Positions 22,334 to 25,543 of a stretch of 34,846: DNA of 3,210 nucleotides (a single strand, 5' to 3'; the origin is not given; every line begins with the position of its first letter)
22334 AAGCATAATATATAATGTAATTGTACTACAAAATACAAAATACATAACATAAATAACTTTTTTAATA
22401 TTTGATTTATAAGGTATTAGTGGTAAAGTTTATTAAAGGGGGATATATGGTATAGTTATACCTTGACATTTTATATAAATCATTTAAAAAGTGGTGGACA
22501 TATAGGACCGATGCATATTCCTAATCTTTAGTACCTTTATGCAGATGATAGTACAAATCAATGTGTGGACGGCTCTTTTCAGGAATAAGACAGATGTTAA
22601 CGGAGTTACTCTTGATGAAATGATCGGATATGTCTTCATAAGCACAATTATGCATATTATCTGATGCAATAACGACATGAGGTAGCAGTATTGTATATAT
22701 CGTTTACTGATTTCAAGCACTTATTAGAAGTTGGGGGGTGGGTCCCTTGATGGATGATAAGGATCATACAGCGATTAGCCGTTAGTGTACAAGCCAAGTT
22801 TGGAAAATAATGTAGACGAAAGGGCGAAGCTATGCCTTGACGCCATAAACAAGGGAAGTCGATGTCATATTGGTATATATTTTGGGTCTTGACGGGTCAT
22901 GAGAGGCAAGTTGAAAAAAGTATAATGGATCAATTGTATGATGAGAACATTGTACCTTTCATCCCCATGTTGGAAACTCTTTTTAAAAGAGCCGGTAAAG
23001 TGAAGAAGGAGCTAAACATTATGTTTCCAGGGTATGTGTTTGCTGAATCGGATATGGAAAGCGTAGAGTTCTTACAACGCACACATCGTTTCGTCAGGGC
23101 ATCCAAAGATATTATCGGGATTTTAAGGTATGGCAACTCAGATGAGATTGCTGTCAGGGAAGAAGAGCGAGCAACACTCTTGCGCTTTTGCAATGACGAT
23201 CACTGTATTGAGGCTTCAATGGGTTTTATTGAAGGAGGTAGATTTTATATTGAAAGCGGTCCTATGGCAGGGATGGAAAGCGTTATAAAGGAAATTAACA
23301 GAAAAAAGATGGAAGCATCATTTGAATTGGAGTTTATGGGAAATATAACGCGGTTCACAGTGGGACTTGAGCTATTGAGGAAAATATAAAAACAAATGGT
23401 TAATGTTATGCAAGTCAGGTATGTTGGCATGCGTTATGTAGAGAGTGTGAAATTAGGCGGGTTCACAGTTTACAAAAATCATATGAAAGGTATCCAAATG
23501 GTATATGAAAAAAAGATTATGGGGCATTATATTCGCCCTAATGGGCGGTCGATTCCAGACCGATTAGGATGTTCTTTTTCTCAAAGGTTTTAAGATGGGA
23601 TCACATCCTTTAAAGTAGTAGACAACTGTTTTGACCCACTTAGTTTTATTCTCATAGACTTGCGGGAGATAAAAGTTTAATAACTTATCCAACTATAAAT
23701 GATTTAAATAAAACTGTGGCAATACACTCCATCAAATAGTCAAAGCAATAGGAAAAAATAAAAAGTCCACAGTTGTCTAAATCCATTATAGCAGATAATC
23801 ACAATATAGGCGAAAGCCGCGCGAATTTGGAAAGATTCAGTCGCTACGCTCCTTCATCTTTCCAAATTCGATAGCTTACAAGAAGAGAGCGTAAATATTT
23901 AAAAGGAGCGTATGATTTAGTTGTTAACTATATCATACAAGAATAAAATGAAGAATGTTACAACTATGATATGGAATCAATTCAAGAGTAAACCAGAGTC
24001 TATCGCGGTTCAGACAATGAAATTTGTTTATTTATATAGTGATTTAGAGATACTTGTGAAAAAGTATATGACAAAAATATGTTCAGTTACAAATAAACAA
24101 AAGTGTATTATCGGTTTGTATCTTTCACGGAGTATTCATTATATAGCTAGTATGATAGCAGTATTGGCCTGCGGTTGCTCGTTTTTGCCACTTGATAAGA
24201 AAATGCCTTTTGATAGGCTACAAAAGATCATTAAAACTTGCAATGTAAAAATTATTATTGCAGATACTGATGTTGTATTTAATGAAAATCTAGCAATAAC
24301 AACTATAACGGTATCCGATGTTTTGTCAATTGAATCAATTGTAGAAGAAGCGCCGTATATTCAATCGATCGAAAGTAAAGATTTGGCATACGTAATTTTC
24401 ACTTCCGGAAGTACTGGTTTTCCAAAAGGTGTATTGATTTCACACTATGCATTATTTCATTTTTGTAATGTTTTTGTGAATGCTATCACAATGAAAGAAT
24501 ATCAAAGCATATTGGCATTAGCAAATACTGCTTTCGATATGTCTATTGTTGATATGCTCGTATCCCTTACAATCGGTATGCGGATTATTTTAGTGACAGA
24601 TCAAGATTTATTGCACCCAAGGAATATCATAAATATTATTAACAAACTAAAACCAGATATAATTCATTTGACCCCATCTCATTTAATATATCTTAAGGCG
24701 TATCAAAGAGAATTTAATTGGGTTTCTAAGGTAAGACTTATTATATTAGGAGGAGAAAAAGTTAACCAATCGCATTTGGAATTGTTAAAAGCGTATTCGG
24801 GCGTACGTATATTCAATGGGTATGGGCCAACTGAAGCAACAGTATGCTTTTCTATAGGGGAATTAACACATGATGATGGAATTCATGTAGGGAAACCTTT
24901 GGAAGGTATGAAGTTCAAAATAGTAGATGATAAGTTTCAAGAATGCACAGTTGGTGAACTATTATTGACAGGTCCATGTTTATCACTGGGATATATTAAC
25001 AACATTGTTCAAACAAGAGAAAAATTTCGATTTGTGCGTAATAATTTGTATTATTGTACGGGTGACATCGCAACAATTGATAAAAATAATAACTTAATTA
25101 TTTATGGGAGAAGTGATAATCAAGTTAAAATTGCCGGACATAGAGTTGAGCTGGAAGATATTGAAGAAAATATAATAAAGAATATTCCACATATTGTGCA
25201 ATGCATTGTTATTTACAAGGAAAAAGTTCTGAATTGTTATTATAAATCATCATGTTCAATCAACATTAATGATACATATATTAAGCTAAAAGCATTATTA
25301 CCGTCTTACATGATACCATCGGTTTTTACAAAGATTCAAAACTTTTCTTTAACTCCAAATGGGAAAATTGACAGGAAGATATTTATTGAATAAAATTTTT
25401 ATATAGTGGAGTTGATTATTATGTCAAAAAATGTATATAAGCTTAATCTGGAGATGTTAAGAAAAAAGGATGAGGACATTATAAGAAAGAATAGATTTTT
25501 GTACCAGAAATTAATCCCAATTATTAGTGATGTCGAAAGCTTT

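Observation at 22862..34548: LoaP-led, carrier-protein-dependent gene set with no KS, C or TE domain: candidate undescribed small-molecule pathway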

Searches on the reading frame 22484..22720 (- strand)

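Call 8: search_protein_families(library=pfam, proteins=[window:22484-22720:-], max_evalue=1)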
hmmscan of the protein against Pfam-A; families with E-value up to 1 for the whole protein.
window:22484-22720:- (78 aa): 3 families
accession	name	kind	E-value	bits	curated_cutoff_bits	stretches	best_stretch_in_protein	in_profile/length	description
PF11700.14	ATG22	-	0.0046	16.2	24.1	1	3-71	192-259/482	Vacuole effluxer Atg22 like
PF01677.21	Herpes_UL7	-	0.049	13.8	25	1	23-67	103-148/213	Herpesvirus UL7 like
PF15764.10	DUF4693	-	0.055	13.4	27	1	16-56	229-271/285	Domain of unknown function (DUF4693)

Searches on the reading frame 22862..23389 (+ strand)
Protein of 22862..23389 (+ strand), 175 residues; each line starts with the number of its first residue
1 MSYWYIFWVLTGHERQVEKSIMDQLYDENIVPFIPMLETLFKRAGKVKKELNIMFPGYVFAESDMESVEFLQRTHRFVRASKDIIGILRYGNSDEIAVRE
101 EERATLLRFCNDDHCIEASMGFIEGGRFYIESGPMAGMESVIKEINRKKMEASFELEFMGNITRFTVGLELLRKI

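Call 4: search_protein_families(library=pfam, proteins=[window:22862-23389:+], max_evalue=0.01)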
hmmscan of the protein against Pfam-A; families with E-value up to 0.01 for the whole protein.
window:22862-23389:+ (175 aa): 1 family
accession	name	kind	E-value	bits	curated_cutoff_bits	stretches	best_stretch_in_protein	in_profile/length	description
PF02357.24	NusG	-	2.4e-13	50.8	22.2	1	3-106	2-92/93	Transcription termination factor nusG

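Call 6: search_protein_families(library=ncbifam, proteins=[window:22862-23389:+], max_evalue=0.01)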
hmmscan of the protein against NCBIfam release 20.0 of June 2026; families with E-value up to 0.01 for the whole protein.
window:22862-23389:+ (175 aa): 6 families
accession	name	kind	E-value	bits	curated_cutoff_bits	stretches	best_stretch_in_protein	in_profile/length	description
NF033641.1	antiterm_LoaP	exception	4.9e-44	150.4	125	1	4-174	1-166/166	antiterminator LoaP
NF033644.1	antiterm_UpxY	subfamily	3.3e-12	46.7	100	1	4-149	1-142/164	UpxY family transcription antiterminator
TIGR00922.1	nusG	equivalog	8.6e-12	45.2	135.7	1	4-169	1-166/172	transcription termination/antitermination protein NusG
TIGR01956.2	NusG_myco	equivalog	8.9e-09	35.3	150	1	112-174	176-238/239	transcription termination/antitermination protein NusG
NF006534.0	PRK09014.1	equivalog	1.5e-07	31.5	124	1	1-145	1-133/162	transcription/translation regulatory transformer protein RfaH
TIGR01955.1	RfaH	equivalog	5.1e-07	29.8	144.5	1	4-167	1-153/159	transcription/translation regulatory transformer protein RfaH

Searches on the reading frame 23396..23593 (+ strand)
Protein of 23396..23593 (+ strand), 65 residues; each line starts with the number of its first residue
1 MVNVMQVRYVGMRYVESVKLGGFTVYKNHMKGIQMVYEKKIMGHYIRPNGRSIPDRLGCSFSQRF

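Call 8: search_protein_families(library=pfam, proteins=[window:23396-23593:+], max_evalue=1)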
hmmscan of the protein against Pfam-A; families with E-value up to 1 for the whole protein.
window:23396-23593:+ (65 aa): 1 family
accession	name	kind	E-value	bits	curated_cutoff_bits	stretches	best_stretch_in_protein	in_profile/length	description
PF21543.3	CvfB_2nd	-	0.09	13.2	27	1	24-64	20-60/76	Virulence regulatory factor CvfB, second domain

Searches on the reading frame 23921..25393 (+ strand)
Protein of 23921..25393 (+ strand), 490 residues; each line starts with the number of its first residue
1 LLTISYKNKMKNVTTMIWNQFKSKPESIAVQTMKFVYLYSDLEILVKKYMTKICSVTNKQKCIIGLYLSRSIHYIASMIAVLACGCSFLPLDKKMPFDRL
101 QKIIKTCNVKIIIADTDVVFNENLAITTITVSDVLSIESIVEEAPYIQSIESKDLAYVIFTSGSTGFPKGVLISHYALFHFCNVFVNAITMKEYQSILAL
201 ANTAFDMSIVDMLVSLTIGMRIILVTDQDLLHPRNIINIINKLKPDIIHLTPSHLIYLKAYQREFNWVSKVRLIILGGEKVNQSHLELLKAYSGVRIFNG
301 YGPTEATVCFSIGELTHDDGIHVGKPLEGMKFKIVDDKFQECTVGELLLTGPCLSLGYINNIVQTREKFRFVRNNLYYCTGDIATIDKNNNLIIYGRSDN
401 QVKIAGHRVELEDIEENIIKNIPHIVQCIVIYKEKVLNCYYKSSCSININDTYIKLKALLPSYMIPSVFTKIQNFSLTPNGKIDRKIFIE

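Call 4: search_protein_families(library=pfam, proteins=[window:23921-25393:+], max_evalue=0.01)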
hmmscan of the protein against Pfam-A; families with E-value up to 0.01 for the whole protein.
window:23921-25393:+ (490 aa): 1 family
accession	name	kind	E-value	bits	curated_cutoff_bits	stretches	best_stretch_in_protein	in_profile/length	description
PF00501.34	AMP-binding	-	1.8e-57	195.4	29.9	1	60-358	45-383/384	AMP-binding enzyme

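Call 6: search_protein_families(library=ncbifam, proteins=[window:23921-25393:+], max_evalue=0.01)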
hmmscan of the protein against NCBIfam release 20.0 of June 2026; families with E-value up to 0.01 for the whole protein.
window:23921-25393:+ (490 aa): 103 families (the best 25 are shown)
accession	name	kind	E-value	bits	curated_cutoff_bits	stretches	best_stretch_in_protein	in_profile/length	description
TIGR01733.1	AA-adenyl-dom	subfamily_domain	1.7e-86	290.6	317.4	1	46-430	9-409/409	amino acid adenylation domain-containing protein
NF003417.0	PRK04813.1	subfamily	1.4e-79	267.9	476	1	10-489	2-500/505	D-alanine--poly(phosphoribitol) ligase subunit DltA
TIGR01734.1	D-ala-DACP-lig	equivalog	7.5e-76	255.7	559.85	1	17-489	6-499/504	D-alanine--poly(phosphoribitol) ligase subunit DltA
NF047350.1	aureusi_NRPS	equivalog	2.7e-64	216.9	2500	1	9-486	1432-1906/2373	aureusimine non-ribosomal peptide synthetase AusA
NF004282.0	PRK05691.1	subfamily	5.2e-63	211.9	4090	1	12-487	1132-1621/4334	non-ribosomal peptide synthase/polyketide synthase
NF038078.1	NRPS_MxcG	equivalog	5.1e-60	203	2300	1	10-487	455-955/1442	myxochelin non-ribosomal peptide synthetase MxcG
NF041803.1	NRPS_SolG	exception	3.5e-51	173.9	2200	1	14-487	564-1069/1163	solanimycin non-ribosomal peptide synthetase SolG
NF004837.0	PRK06187.1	subfamily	1.4e-48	165.5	476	1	8-486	5-516/531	long-chain-fatty-acid--CoA ligase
TIGR01923.1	menE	equivalog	4.1e-45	154.4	330.15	1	39-486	2-440/442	o-succinylbenzoate--CoA ligase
TIGR03098.1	ligase_PEP_1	hypoth_equivalog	7e-44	150.1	592.35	1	14-487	3-513/517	acyl-CoA ligase (AMP-forming), exosortase A system-associated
NF052269.1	Staph_lig_FadD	equivalog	2.9e-42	144.6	650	1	35-487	26-488/499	long-chain-fatty-acid--CoA ligase FadD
NF007605.2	PRK10252.1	equivalog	8.2e-39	132.9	2400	1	14-487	457-956/1292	enterobactin non-ribosomal peptide synthetase EntF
NF002966.0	PRK03640.1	equivalog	3.5e-35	121.5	556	1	17-488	8-476/483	o-succinylbenzoate--CoA ligase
NF006386.0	PRK08633.1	equivalog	3.8e-34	117.6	1221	1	143-484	772-1133/1147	acyl-[ACP]--phospholipid O-acyltransferase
NF005797.0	PRK07638.1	equivalog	5.8e-31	107.5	518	1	13-486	3-473/487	acyl-CoA synthetase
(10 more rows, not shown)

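Call 84: search_solved_structures(query=window:23921-25393:+, max_evalue=1e-30, show_alignments=0)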
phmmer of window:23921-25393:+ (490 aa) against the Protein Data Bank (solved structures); distinct sequences matched with E-value up to 1e-30: 44.
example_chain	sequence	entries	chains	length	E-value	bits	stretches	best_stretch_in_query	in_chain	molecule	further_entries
6mfy_A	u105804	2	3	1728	4.3e-95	322.6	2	60-488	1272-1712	Linear gramicidin synthase subunit A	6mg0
6mfz_A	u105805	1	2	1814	5.1e-95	322.3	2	60-488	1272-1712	Linear gramicidin synthase subunit A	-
9be3_A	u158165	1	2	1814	5.1e-95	322.3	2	60-488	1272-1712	Linear gramicidin synthase subunit A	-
9be4_A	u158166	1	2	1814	5.1e-95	322.3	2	60-488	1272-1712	Linear gramicidin synthase subunit A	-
9meh_A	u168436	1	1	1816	5.1e-95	322.3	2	60-488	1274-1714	Linear gramicidin synthase subunit A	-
8xjz_C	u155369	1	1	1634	4.7e-73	249.9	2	62-489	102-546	Peptide synthetase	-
9bfd_A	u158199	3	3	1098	2e-53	185.2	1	19-488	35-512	Tyrocidine synthase 1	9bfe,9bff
2vsq_A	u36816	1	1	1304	9.5e-53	183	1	60-487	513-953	SURFACTIN SYNTHETASE SUBUNIT 3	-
1amu_A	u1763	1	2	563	1e-52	182.8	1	11-487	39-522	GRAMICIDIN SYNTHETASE 1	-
4d4g_A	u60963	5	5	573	3.9e-51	177.7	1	15-487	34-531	APNAA1 | APNA A1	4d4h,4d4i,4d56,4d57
4zxh_A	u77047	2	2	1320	8.7e-50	173.2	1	62-489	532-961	ABBFA_003403 | Tyrocidine synthetase 3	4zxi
8jbr_A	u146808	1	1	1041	2e-49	172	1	18-486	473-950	McyA protein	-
8hlk_A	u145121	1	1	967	2.9e-49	171.4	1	61-486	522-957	Microcystin synthetase B (Fragment)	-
9bfd_B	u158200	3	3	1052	2.7e-46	161.7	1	60-487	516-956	Tyrocidine synthase 2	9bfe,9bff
7vhv_D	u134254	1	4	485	1.8e-45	159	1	24-488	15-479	D-alanine--D-alanyl carrier protein ligase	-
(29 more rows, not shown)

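Call 85: search_solved_structures(query=window:23921-25393:+, max_evalue=1e-90, show_alignments=1)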
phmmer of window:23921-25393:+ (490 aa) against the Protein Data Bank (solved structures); distinct sequences matched with E-value up to 1e-90: 5.
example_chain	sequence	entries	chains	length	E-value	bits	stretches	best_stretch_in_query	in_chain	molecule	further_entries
6mfy_A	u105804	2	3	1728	4.3e-95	322.6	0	60-488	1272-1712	Linear gramicidin synthase subunit A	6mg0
6mfz_A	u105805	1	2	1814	5.1e-95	322.3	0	60-488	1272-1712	Linear gramicidin synthase subunit A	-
9be3_A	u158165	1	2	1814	5.1e-95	322.3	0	60-488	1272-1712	Linear gramicidin synthase subunit A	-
9be4_A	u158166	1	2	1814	5.1e-95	322.3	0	60-488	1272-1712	Linear gramicidin synthase subunit A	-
9meh_A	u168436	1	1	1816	5.1e-95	322.3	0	60-488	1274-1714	Linear gramicidin synthase subunit A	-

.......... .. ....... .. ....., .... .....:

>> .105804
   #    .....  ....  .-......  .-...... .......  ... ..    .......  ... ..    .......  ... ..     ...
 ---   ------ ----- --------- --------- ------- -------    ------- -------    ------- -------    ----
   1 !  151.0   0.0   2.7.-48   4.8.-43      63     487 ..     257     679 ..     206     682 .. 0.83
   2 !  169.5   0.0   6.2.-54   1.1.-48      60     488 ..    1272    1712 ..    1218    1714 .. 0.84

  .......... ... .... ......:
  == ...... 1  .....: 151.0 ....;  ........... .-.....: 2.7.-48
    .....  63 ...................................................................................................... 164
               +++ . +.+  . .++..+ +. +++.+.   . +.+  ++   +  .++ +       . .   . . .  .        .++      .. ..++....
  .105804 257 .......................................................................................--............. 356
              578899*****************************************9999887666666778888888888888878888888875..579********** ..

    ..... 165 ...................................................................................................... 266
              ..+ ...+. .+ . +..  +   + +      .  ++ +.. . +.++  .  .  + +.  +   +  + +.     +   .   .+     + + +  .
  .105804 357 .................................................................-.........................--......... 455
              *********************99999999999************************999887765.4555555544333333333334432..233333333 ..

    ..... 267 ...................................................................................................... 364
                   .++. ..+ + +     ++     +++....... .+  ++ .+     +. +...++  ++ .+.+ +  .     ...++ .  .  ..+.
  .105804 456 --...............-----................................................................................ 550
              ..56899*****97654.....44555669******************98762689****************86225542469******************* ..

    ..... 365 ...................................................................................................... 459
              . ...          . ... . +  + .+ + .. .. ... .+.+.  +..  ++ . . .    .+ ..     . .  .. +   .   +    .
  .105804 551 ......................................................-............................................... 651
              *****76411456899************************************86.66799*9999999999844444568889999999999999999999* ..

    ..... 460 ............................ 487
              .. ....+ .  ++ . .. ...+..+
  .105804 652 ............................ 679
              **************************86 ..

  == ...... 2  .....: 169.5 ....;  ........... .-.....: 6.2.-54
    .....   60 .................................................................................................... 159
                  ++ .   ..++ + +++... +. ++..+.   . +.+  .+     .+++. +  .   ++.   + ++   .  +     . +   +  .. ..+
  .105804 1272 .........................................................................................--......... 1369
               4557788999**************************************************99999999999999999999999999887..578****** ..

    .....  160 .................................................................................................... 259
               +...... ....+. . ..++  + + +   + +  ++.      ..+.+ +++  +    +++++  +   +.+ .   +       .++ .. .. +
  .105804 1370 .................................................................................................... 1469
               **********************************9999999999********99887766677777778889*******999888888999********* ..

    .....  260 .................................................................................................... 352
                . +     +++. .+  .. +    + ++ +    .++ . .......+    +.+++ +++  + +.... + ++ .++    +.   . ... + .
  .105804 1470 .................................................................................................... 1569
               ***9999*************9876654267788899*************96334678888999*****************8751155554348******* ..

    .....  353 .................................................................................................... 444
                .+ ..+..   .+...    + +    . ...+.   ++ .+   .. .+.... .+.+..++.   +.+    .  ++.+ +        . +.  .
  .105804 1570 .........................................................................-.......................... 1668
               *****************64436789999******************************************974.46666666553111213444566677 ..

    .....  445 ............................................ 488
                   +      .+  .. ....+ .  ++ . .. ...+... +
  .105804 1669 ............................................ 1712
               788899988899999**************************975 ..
